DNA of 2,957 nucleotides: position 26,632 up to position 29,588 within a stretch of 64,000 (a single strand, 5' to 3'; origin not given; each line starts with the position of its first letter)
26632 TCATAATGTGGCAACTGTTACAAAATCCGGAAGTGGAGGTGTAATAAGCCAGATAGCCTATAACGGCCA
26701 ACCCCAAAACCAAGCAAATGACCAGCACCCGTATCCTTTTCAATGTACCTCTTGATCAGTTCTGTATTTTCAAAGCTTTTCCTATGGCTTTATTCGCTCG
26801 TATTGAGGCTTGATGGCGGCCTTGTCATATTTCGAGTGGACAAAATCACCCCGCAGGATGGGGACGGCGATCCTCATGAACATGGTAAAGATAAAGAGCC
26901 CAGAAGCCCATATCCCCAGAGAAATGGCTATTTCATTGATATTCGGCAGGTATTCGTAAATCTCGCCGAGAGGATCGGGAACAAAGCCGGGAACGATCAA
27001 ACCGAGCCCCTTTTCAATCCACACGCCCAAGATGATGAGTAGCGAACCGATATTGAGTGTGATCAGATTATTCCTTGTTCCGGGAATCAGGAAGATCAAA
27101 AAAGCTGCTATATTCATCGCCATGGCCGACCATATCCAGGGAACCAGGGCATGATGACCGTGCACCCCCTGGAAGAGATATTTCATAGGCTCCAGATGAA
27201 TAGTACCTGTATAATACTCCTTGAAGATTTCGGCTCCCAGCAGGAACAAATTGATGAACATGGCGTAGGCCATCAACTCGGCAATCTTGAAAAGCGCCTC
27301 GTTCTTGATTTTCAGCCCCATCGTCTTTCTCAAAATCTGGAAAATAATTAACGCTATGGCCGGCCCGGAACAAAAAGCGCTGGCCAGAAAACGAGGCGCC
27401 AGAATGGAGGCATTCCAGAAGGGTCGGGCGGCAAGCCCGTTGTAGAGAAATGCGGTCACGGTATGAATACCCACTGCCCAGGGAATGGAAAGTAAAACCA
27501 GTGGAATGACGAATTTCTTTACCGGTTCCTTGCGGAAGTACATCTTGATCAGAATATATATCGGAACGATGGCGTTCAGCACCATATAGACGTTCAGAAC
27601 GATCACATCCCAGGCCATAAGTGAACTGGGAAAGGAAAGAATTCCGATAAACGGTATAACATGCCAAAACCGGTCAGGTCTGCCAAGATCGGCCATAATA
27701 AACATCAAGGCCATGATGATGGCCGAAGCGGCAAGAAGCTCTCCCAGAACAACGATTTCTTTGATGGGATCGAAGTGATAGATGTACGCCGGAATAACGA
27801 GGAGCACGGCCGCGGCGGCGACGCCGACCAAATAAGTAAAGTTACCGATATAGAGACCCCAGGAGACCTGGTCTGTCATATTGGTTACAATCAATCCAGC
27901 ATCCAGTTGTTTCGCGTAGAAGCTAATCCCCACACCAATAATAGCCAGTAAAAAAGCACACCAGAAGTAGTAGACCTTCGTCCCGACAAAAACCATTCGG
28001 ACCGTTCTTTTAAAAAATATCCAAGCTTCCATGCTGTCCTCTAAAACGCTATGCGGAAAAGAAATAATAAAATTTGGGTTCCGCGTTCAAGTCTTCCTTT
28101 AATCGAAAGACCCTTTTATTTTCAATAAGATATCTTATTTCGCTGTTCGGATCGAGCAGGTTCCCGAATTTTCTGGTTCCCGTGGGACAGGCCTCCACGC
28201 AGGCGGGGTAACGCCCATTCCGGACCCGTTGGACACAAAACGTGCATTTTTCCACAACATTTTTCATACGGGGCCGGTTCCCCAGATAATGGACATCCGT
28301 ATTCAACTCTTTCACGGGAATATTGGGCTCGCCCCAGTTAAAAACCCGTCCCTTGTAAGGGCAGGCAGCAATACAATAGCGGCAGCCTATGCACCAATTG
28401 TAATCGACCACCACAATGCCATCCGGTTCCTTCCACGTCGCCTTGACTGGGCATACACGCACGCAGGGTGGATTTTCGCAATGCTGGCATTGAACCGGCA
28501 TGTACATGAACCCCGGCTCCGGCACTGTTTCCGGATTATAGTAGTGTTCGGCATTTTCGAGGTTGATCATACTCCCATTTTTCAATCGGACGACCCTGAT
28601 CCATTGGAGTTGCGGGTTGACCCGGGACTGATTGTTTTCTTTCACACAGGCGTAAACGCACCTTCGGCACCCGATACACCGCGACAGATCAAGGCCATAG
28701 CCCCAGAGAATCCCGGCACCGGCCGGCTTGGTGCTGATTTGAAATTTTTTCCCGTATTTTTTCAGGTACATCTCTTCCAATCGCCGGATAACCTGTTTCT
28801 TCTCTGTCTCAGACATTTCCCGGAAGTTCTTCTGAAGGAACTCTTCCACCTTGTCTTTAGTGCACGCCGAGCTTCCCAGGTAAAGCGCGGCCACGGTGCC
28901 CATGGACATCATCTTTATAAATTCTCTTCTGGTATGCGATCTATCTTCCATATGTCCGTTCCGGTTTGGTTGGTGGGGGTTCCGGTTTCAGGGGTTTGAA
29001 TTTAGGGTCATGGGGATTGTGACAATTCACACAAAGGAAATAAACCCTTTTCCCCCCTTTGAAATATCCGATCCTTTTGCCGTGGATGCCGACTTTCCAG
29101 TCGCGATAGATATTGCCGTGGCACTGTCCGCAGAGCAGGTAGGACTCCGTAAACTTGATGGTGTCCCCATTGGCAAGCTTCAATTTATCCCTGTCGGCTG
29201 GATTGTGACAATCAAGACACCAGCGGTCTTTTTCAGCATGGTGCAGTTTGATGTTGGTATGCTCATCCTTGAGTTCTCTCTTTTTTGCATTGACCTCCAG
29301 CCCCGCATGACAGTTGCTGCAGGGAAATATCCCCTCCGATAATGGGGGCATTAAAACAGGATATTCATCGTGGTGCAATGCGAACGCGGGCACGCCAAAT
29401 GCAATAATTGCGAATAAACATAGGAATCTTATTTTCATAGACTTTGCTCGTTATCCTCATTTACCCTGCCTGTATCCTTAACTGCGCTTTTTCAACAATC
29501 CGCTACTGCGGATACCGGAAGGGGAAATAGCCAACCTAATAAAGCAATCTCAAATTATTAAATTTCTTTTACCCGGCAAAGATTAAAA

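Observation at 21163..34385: Self-contained quinone-to-surface electron conduit island in a syntroph-like genome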

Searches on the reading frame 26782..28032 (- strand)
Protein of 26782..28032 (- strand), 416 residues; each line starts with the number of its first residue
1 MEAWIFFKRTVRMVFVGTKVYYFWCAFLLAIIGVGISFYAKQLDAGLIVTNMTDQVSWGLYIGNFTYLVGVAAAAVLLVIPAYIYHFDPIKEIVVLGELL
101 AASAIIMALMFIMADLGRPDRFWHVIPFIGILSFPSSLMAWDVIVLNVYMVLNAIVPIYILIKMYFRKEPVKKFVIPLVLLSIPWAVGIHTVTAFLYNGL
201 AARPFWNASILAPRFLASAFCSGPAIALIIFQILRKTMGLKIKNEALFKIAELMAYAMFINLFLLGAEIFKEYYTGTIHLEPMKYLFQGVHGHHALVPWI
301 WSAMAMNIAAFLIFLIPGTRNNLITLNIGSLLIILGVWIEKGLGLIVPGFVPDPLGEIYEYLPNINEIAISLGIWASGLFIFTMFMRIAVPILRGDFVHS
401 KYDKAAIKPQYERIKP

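Call 4: search_protein_families(library=pfam, proteins=[window:26782-28032:-], max_evalue=0.01)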
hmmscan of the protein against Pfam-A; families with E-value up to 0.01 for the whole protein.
window:26782-28032:- (416 aa): 1 family
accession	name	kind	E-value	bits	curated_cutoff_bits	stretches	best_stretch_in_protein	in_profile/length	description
PF03916.19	NrfD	-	7.9e-38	131.3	25.8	1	49-341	2-301/313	Polysulphide reductase, NrfD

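Call 5: search_protein_families(library=ncbifam, proteins=[window:26782-28032:-], max_evalue=0.01)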
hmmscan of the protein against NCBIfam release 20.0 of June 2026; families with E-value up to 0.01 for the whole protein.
window:26782-28032:- (416 aa): 4 families
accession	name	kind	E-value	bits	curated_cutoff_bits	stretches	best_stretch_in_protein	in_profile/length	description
NF045798.1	DsrP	equivalog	1.3e-122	409.6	350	1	12-393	3-344/346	sulfate reduction electron transfer complex DsrMKJOP subunit DsrP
NF041784.1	mnquin_red_QrcD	equivalog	5.3e-11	42.4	570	2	215-388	223-397/408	menaquinone reductase integral membrane subunit QrcD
TIGR03148.1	cyt_nit_nrfD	equivalog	8.3e-08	31.9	347.6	1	53-270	5-233/316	cytochrome c nitrite reductase subunit NrfD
NF011568.0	PRK14992.1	equivalog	7.2e-07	28.9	314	1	54-269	15-220/341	tetrathionate reductase subunit TtrC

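Call 56: search_solved_structures(query=window:26782-28032:-, max_evalue=0.01)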
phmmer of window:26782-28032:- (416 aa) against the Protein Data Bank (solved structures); distinct sequences matched with E-value up to 0.01: 4.
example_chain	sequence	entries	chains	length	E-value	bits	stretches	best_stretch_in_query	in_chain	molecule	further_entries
6f0k_C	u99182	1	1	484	2.1e-11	46.8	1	174-391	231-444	Polysulphide reductase NrfD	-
8k9e_C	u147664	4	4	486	3.4e-09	39.5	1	176-390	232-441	Polysulphide reductase NrfD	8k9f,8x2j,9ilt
6lod_C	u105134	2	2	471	5.3e-08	35.5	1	178-400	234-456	Polysulphide reductase NrfD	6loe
6btm_C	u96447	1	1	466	2.7e-05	26.6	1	176-388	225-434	Alternative Complex III subunit C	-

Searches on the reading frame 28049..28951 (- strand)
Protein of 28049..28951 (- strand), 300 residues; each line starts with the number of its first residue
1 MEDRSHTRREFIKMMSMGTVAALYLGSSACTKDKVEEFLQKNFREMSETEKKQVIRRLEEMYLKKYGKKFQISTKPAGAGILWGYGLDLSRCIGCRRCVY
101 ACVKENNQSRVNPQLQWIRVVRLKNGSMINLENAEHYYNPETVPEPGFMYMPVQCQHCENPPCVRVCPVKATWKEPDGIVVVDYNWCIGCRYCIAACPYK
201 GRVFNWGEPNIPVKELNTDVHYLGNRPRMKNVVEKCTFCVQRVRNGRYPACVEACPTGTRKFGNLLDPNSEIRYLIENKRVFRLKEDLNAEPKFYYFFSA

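Call 4: search_protein_families(library=pfam, proteins=[window:28049-28951:-], max_evalue=0.01)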
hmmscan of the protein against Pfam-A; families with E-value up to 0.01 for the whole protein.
window:28049-28951:- (300 aa): 14 families
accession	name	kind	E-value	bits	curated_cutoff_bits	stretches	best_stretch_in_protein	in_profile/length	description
PF13247.11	Fer4_11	-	3.8e-22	78.8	26.2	2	149-207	4-64/100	4Fe-4S dicluster domain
PF12838.12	Fer4_7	-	1.7e-15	57.6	27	2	91-171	1-52/52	4Fe-4S dicluster domain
PF13187.11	Fer4_9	-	5.8e-13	49.1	27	3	187-258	2-50/52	4Fe-4S dicluster domain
PF13237.11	Fer4_10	-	5.1e-12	46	25.5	3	180-256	2-53/53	4Fe-4S dicluster domain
PF00037.32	Fer4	-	4.6e-09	36.2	21.1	2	180-199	1-20/24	4Fe-4S binding domain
PF12837.12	Fer4_6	-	7.6e-09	35.5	25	2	179-199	1-21/24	4Fe-4S binding domain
PF12797.12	Fer4_2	-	8.8e-09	35.2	24.5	2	179-199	2-22/22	4Fe-4S binding domain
PF13183.11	Fer4_8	-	2.4e-08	34.8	27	2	89-170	2-67/68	4Fe-4S dicluster domain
PF13534.11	Fer4_17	-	5.7e-06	27.2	22.2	1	187-241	2-51/61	4Fe-4S dicluster domain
PF13484.11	Fer4_16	-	2.4e-05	25.4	30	0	184-199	50-65/66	4Fe-4S double cluster binding domain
PF12798.12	Fer4_3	-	6.8e-05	23.8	27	0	187-199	1-13/15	4Fe-4S binding domain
PF14697.11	Fer4_21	-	0.00061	20.3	35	0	154-199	7-53/59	4Fe-4S dicluster domain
PF12800.12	Fer4_4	-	0.00075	20.1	24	0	185-200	2-17/17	4Fe-4S binding domain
PF25160.1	LdpA_Fe-S-bd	-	0.0008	19.6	27.6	1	158-200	5-41/49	LdpA Fe-S cluster-binding domain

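Call 5: search_protein_families(library=ncbifam, proteins=[window:28049-28951:-], max_evalue=0.01)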
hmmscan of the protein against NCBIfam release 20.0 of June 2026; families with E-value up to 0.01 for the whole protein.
window:28049-28951:- (300 aa): 50 families (the best 25 are shown)
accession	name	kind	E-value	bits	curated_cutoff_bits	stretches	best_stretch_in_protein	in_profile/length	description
NF045797.1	DsrO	equivalog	8.4e-58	195.6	200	1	70-297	31-234/235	sulfate reduction electron transfer complex DsrMKJOP subunit DsrO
NF041782.1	mnquin_red_QrcC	equivalog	1.4e-47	162.4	400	1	83-297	1-225/239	menaquinone reductase iron-sulfur cluster-binding subunit QrcC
NF041715.1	arsenate_red_ArrB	equivalog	5e-40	137.5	450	2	84-209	4-111/233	arsenate respiratory reductase iron-sulfur subunit ArrB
NF011569.0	PRK14993.1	equivalog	9.7e-38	130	416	1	87-296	48-221/244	tetrathionate reductase subunit TtrB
TIGR03149.1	cyt_nit_nrfC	equivalog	2.6e-37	128.3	377.6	2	85-205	41-145/225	cytochrome c nitrite reductase Fe-S protein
NF008134.0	PRK10882.1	equivalog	2.3e-33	115.7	263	2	87-210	43-169/329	hydrogenase 2 operon protein HybA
NF045715.1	sulf_resp_HmcB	equivalog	5.3e-33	114.4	420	1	87-264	41-197/307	sulfate respiration complex iron-sulfur protein HmcB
TIGR02951.1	DMSO_dmsB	equivalog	2.9e-32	111.9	214.1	2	84-208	3-118/161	DMSO/selenate family reductase complex B subunit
TIGR03478.1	DMSO_red_II_bet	subfamily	6.3e-27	94.3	480.7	2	143-205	119-182/321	DMSO reductase family type II enzyme, iron-sulfur subunit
NF038355.1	FDH3_beta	equivalog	3.7e-24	85.7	240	2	147-260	46-159/180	formate dehydrogenase FDH3 subunit beta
TIGR01582.1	FDH-beta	equivalog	8.2e-24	84.2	334.7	2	87-200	26-139/283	formate dehydrogenase subunit beta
NF042979.1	EthbenzDh_ebdB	equivalog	6.7e-23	81.1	740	2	142-205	140-204/354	ethylbenzene dehydrogenase subunit beta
TIGR01660.1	narH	equivalog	5.7e-19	67.9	524.05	1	148-207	176-236/492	nitrate reductase subunit beta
NF007382.0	PRK09898.1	equivalog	7.6e-18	64.8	213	1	90-200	66-169/208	ferredoxin-like protein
NF007658.0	PRK10330.1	equivalog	1.8e-16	60.1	260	1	153-258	56-150/181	electron transport protein HydN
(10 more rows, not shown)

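Call 60: search_solved_structures(query=window:28049-28951:-, max_evalue=1e-10)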
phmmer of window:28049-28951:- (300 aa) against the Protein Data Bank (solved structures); distinct sequences matched with E-value up to 1e-10: 22.
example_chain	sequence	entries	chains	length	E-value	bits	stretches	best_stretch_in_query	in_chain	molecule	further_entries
6f0k_B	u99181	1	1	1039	8.6e-34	120.2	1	83-297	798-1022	Fe-S-cluster-containing hydrogenase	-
8k9e_B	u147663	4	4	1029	1.1e-32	116.5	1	59-258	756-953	Fe-S-cluster-containing hydrogenase components 1-like protein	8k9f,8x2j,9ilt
2vpw_B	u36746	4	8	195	4.9e-32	114.4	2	85-204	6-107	NRFC PROTEIN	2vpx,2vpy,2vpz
6cz7_B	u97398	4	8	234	1.2e-31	113.2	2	84-210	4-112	4Fe-4S ferredoxin, iron-sulfur binding domain protein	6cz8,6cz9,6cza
6btm_B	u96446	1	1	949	1.2e-26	96.7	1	83-297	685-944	Alternative Complex III subunit B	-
6lod_B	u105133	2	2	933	9.2e-26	93.8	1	80-297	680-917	Fe-S-cluster-containing hydrogenase components 1-like protein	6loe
2ivf_B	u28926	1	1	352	1.9e-22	83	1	144-205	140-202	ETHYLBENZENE DEHYDROGENASE BETA-SUBUNIT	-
7qv7_A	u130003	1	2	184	5.9e-21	78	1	150-285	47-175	Hydrogen dependent carbon dioxide reductase subunit HycB3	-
4ydd_B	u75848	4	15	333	1.7e-19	73.2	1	143-205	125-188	DMSO reductase family type II enzyme, iron-sulfur subunit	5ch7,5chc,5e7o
1q16_B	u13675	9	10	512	3.5e-19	72.2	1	147-207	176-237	Respiratory nitrate reductase 1 beta chain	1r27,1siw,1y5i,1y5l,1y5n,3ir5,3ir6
1y4z_B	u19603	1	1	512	9.9e-19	70.7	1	147-207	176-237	Respiratory nitrate reductase 1 beta chain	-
3egw_B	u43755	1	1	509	2.9e-18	69.2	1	147-207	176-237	Respiratory nitrate reductase 1 beta chain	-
1kqf_B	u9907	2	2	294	1.8e-16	63.3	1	87-265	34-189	FORMATE DEHYDROGENASE, NITRATE-INDUCIBLE, IRON-SULFUR SUBUNIT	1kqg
9vap_B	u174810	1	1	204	5.3e-15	58.5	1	87-261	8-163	4Fe-4S dicluster domain-containing protein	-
7qv7_B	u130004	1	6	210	1.4e-14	57.1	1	90-258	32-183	Hydrogen dependent carbon dioxide reductase subunit HycB4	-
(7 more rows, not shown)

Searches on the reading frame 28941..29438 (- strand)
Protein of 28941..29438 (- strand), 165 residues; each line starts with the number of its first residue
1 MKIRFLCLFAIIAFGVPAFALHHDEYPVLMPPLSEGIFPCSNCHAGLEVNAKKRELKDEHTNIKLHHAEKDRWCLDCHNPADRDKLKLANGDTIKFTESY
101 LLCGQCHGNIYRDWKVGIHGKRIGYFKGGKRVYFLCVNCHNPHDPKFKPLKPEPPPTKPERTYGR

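Call 4: search_protein_families(library=pfam, proteins=[window:28941-29438:-], max_evalue=0.01)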
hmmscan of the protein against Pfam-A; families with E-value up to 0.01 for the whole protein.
window:28941-29438:- (165 aa): 7 families
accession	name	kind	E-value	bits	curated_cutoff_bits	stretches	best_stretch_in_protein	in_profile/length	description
PF09699.15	Paired_CXXCH_1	-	2.4e-09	37.1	20.6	1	67-108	2-37/41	Doubled CXXCH motif (Paired_CXXCH_1)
PF14522.11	Cytochrome_C7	-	1.2e-07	31.8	24.8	1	38-84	14-54/67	Cytochrome c7 and related cytochrome c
PF03264.19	Cytochrom_NNT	-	3.5e-05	24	24.1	0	40-79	128-165/174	NapC/NirT cytochrome c family, N-terminal region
PF22113.1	Mtrc-MtrF_II-IV_dom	-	8.2e-05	22.6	30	0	39-82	122-167/176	Outer membrane cytochrome MtrC/MtrF-like, domains II/IV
PF05495.17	zf-CHY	-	0.00015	22.6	31.3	0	33-79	14-63/68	CHY zinc finger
PF14537.11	Cytochrom_c3_2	-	0.00074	20.4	25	1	66-146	1-70/79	Cytochrome c3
PF02085.21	Cytochrom_CIII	-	0.0034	18.1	22.9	1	36-107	45-101/101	Class III cytochrome C family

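Call 5: search_protein_families(library=ncbifam, proteins=[window:28941-29438:-], max_evalue=0.01)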
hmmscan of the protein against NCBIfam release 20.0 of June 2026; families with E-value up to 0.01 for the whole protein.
window:28941-29438:- (165 aa): 9 families
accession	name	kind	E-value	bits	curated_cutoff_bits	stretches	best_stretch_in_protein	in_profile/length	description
TIGR03507.1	decahem_SO1788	subfamily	4e-05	22.3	209.3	0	40-94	492-533/672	OmcA/MtrC family decaheme c-type cytochrome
NF008659.0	PRK11659.1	equivalog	4.7e-05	23.2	184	1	48-144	25-121/188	cytochrome c nitrite reductase pentaheme subunit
TIGR03146.1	cyt_nit_nrfB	equivalog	0.00021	21.6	166.6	1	67-119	7-59/145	cytochrome c nitrite reductase pentaheme subunit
NF041028.1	decahem_GSU2203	exception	0.00021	20.6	325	1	65-145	119-186/317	GSU2203 family decaheme c-type cytochrome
TIGR02161.1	napC_nirT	subfamily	0.00098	19.1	310.6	0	96-144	41-86/185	periplasmic nitrate (or nitrite) reductase c-type cytochrome, NapC/NirT family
TIGR01905.1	paired_CXXCH_1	subfamily_domain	0.0011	18.8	25.2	0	136-146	9-19/41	doubled CXXCH domain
TIGR03508.1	decahem_SO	subfamily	0.0014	18.1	192.2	0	40-108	37-102/258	DmsE family decaheme c-type cytochrome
TIGR03153.1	cytochr_NrfH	equivalog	0.0051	16.9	134.2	0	101-146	29-64/138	cytochrome c nitrite reductase small subunit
NF041198.1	UshA_like_PCGU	equivalog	0.007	15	275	0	37-148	408-517/519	UshA-like (seleno)protein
